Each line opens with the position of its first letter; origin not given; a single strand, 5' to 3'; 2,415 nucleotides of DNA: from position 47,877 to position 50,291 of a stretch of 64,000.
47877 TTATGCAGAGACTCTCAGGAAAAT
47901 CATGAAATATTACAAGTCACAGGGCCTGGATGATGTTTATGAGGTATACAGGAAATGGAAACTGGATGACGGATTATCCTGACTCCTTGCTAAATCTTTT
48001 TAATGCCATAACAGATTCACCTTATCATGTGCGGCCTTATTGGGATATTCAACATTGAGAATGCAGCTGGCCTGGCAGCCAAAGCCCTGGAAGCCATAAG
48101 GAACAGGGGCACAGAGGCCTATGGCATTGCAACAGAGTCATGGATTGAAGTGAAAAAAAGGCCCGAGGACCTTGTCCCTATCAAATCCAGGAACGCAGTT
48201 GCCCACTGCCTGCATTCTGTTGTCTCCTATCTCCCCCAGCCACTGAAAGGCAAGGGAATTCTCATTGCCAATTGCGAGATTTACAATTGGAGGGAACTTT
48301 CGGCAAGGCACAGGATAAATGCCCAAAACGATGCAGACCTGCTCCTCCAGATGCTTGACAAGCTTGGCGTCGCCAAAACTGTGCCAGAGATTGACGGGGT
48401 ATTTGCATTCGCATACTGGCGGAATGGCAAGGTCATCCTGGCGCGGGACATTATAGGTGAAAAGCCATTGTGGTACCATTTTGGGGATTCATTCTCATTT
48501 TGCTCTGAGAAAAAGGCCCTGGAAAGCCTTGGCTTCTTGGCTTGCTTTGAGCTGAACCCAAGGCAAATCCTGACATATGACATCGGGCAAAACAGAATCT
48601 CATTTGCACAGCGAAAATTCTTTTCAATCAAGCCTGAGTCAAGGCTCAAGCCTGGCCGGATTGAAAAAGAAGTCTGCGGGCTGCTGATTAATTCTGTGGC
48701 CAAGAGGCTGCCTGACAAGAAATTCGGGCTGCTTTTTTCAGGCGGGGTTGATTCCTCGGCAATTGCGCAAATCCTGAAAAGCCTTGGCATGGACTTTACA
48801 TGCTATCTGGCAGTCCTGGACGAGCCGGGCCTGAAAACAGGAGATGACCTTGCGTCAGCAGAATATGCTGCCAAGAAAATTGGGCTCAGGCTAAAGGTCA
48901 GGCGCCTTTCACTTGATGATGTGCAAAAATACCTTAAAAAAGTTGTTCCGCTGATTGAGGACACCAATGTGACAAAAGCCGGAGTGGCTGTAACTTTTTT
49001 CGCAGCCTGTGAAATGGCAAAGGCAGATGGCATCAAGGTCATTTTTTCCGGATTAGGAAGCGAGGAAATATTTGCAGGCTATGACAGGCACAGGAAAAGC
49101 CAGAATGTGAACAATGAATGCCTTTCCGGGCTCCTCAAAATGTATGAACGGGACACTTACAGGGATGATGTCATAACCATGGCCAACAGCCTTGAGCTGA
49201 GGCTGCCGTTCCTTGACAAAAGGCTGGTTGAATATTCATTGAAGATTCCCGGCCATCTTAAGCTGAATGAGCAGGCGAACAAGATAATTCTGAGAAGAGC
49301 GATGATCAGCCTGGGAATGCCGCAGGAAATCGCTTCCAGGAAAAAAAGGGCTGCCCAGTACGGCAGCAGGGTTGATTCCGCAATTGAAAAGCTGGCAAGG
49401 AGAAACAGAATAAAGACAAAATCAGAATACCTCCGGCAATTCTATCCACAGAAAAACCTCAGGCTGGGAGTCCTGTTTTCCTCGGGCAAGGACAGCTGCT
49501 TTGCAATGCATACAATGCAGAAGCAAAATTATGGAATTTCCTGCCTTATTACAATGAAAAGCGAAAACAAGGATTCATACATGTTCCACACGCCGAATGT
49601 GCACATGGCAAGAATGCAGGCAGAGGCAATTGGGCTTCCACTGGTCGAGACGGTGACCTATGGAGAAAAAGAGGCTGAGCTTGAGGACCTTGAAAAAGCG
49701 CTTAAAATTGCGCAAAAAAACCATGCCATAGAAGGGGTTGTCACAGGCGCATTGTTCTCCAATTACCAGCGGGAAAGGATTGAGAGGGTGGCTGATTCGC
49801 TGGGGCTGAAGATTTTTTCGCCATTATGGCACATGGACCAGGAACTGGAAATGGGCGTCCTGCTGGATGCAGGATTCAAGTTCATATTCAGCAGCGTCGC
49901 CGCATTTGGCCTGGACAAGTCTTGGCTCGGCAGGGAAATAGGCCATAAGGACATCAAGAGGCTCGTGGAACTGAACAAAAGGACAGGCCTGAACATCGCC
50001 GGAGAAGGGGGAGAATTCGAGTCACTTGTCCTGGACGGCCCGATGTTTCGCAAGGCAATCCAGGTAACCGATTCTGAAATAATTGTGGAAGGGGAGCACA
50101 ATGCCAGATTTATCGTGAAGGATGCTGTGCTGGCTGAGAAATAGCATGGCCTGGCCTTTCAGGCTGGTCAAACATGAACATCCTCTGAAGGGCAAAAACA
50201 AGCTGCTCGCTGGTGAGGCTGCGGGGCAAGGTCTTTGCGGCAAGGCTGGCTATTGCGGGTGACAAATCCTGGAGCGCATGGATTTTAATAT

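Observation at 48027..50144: Asparagine-synthetase (AsnB) fused in-frame to a Dph6-type diphthine-ammonia ligase domain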

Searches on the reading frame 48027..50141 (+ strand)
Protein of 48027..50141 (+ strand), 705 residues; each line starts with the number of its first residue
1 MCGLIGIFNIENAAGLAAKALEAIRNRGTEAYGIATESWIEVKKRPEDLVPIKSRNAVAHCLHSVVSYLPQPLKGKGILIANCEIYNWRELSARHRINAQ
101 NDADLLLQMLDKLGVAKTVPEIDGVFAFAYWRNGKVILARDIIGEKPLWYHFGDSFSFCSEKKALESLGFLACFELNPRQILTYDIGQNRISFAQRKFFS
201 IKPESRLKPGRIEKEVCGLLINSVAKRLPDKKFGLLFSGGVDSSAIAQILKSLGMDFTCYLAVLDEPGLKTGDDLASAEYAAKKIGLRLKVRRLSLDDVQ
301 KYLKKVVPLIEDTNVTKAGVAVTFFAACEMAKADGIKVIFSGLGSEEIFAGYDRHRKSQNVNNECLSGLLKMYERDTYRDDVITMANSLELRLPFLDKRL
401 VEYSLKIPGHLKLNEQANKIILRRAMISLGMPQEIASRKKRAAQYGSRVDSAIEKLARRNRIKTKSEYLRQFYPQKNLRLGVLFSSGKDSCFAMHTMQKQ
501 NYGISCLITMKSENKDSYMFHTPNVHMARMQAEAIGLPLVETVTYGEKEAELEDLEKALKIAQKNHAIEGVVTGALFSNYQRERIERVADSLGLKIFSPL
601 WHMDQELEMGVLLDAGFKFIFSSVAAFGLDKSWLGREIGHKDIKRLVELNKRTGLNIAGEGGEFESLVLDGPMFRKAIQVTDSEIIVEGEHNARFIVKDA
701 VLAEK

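Call 4: search_protein_families(library=pfam, proteins=[window:48027-50141:+], max_evalue=0.01)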
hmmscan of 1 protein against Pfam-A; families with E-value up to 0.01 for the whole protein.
window:48027-50141:+ (705 aa): 6 families
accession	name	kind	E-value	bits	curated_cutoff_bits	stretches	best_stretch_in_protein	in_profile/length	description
PF01902.24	Diphthami_syn_2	-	1.2e-64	218.3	23.2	1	481-689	4-207/219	Diphthamide synthase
PF00733.27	Asn_synthase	-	2.3e-49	169.4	21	2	218-361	4-144/354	Asparagine synthase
PF13537.11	GATase_7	-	4.3e-17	62.7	25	1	71-166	14-122/123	Glutamine amidotransferase domain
PF13522.11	GATase_6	-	5.7e-13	49.5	27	1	71-160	30-129/130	Glutamine amidotransferase domain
PF24167.1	DUF7411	-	1.4e-09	38.3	28.7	1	233-339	3-99/194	Family of unknown function (DUF7411)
PF03054.22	tRNA_Me_trans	-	7.2e-06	26.2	20.6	0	235-307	5-81/202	tRNA methyl transferase HUP domain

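Call 5: search_protein_families(library=ncbifam, proteins=[window:48027-50141:+], max_evalue=0.01)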
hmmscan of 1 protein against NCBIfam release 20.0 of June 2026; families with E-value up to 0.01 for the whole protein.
window:48027-50141:+ (705 aa): 15 families
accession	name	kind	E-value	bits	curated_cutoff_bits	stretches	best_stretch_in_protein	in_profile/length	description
TIGR03679.1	Dph6_archaeal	equivalog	1.5e-82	276.2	197.3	1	482-699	2-217/218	diphthine--ammonia ligase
TIGR01536.1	asn_synth_AEB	equivalog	1.3e-74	252.1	267.1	2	2-361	1-380/517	asparagine synthase (glutamine-hydrolyzing)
NF006949.0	PRK09431.1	equivalog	2.3e-57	194.8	499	1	1-459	1-468/554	asparagine synthase B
TIGR03108.1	eps_aminotran_1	hypoth_equivalog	8.5e-35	120.5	816.9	3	173-358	200-380/628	XrtA/PEP-CTERM system amidotransferase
TIGR03104.1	trio_amidotrans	equivalog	7.6e-33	113.6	570.1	3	216-373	245-401/589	N-acetylglutaminylglutamine amidotransferase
NF033535.1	lass_lactam_cya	exception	3e-21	75.6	525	2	353-442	515-596/668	lasso peptide isopeptide bond-forming cyclase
NF052346.1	PAB0415_fam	hypoth_equivalog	3.6e-16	59.5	250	1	483-685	3-194/205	PAB0415 family putative ATP pyrophosphatase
NF052347.1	TTX_0299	hypoth_equivalog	9.3e-12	44.9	250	1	483-687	3-191/200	TTX_0299 family putative ATP pyrophosphatase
NF011155.0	PRK14561.1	equivalog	2.7e-09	37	207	1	232-328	2-88/195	hypothetical protein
NF033561.1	macrolact_Ik_Al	subfamily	3.5e-08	32.5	300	1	376-439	426-488/561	albusnodin/ikarugamycin family macrolactam cyclase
NF001138.1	PRK00143.1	equivalog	8.3e-06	25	284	0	237-307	6-77/345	tRNA 2-thiouridine(34) synthase MnmA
TIGR01134.1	purF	equivalog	1e-05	25.1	350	1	2-189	1-222/432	amidophosphoribosyltransferase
TIGR00420.1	trmU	equivalog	8.7e-05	21.5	236.95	0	235-307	5-80/351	tRNA 2-thiouridine(34) synthase MnmA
NF049949.1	tRNAsynTtuAPyrococ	equivalog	0.00042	19.6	450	0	230-262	47-79/292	tRNA-5-methyluridine(54) 2-sulfurtransferase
TIGR00552.1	nadE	equivalog_domain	0.0045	16.2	63.65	0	213-313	6-104/251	NAD(+) synthase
